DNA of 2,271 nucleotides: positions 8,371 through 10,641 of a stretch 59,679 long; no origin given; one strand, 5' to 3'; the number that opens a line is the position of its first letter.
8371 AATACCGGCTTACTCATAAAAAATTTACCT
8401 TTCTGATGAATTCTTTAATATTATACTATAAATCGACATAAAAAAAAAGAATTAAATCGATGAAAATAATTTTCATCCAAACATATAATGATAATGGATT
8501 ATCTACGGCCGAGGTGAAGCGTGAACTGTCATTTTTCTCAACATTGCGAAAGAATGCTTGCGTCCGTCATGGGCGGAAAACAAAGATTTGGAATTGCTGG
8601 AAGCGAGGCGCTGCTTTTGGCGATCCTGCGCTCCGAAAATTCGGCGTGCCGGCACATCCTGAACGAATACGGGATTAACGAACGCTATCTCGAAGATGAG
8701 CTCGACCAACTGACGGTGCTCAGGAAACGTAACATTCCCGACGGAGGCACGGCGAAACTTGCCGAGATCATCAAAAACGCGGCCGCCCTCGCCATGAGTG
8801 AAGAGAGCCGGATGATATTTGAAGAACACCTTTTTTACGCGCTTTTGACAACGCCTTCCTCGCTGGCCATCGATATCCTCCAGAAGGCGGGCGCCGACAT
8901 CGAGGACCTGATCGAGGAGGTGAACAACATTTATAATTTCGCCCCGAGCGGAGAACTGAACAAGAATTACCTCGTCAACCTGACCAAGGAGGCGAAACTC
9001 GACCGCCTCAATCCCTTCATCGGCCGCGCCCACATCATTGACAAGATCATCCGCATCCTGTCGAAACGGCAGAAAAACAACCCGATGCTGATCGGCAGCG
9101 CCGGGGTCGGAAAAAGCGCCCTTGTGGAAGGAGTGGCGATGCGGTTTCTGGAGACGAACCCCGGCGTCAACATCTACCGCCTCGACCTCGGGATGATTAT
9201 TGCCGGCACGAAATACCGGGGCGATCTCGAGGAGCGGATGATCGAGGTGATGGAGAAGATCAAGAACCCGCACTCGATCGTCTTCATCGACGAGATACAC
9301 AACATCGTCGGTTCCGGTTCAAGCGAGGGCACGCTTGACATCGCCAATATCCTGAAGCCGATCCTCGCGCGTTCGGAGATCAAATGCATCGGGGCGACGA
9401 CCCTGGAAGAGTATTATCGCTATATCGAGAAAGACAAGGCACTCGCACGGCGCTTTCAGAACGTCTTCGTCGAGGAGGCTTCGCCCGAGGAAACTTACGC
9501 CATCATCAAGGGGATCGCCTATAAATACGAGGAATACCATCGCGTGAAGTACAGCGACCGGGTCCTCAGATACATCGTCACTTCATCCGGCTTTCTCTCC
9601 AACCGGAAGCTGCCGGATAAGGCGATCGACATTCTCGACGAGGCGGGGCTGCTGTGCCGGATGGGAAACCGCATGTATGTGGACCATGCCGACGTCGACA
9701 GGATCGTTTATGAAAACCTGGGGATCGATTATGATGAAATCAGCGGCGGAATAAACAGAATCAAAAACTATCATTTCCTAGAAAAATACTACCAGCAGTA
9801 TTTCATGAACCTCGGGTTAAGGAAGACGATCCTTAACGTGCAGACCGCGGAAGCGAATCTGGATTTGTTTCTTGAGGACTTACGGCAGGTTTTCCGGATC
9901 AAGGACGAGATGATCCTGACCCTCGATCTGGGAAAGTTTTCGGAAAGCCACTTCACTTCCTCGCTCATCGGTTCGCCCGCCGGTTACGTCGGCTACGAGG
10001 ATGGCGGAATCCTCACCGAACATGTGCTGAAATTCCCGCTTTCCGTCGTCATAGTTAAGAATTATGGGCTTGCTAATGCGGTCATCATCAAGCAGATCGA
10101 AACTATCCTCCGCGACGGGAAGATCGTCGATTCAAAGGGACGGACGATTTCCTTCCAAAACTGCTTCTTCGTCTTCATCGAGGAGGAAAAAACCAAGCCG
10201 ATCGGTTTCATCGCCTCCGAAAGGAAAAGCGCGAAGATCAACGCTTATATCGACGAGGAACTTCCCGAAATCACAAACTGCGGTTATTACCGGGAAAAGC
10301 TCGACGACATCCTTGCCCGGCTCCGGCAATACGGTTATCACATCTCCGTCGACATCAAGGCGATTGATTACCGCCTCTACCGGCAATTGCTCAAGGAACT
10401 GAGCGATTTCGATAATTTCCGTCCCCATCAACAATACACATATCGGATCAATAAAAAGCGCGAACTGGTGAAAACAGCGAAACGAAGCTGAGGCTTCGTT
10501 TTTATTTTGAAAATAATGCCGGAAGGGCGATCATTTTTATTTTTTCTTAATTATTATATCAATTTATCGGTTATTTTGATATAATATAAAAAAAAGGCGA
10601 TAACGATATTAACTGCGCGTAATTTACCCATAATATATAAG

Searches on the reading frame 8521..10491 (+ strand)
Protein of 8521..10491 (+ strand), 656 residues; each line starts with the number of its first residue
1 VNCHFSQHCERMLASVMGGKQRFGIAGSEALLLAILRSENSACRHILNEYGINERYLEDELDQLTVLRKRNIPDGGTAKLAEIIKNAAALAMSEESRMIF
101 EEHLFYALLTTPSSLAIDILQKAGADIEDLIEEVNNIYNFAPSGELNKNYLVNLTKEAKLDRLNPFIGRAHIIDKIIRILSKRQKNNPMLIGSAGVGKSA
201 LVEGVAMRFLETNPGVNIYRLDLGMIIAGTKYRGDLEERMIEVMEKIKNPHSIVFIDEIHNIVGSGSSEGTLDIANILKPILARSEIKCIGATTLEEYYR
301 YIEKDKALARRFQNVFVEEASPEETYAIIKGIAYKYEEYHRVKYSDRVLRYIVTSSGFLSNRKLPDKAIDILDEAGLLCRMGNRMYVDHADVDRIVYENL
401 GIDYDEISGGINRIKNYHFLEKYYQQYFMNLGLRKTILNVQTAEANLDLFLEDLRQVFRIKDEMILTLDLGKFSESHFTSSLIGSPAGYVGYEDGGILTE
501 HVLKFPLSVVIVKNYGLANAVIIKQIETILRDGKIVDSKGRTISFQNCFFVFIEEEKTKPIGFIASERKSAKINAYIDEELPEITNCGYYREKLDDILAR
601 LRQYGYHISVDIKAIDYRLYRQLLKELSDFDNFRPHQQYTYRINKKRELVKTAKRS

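Call 25: search_protein_families(library=pfam, proteins=[window:8521-10491:+], max_evalue=0.001)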
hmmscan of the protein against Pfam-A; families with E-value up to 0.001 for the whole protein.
window:8521-10491:+ (656 aa): 8 families
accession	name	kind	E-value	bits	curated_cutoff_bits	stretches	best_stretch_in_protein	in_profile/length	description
PF07724.20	AAA_2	-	3.6e-19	69.8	27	1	455-552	24-121/166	AAA domain (Cdc48 subfamily)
PF17871.7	AAA_lid_9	-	5e-17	62.1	22.8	1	321-384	1-65/104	AAA lid domain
PF02861.25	Clp_N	-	3.5e-14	53.1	20.7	2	87-137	1-51/53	Clp amino terminal domain, pathogenicity island component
PF00004.35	AAA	-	2.6e-13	51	21.2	1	189-314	2-125/131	ATPase family associated with various cellular activities (AAA)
PF05621.17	TniB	-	1.8e-07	31.3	22.4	1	234-318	105-185/189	Bacterial TniB protein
PF13191.12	AAA_16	-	0.00014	22.8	32.6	0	165-212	1-51/167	AAA ATPase domain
PF22703.2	Cdc6_lid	-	0.00042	20.6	27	0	367-393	38-64/68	Cdc6 AAA+ ATPase-type lid domain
PF25199.1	nSTAND_NTPase5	-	0.00089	19.5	34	0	167-264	19-110/145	Novel STAND NTPase 5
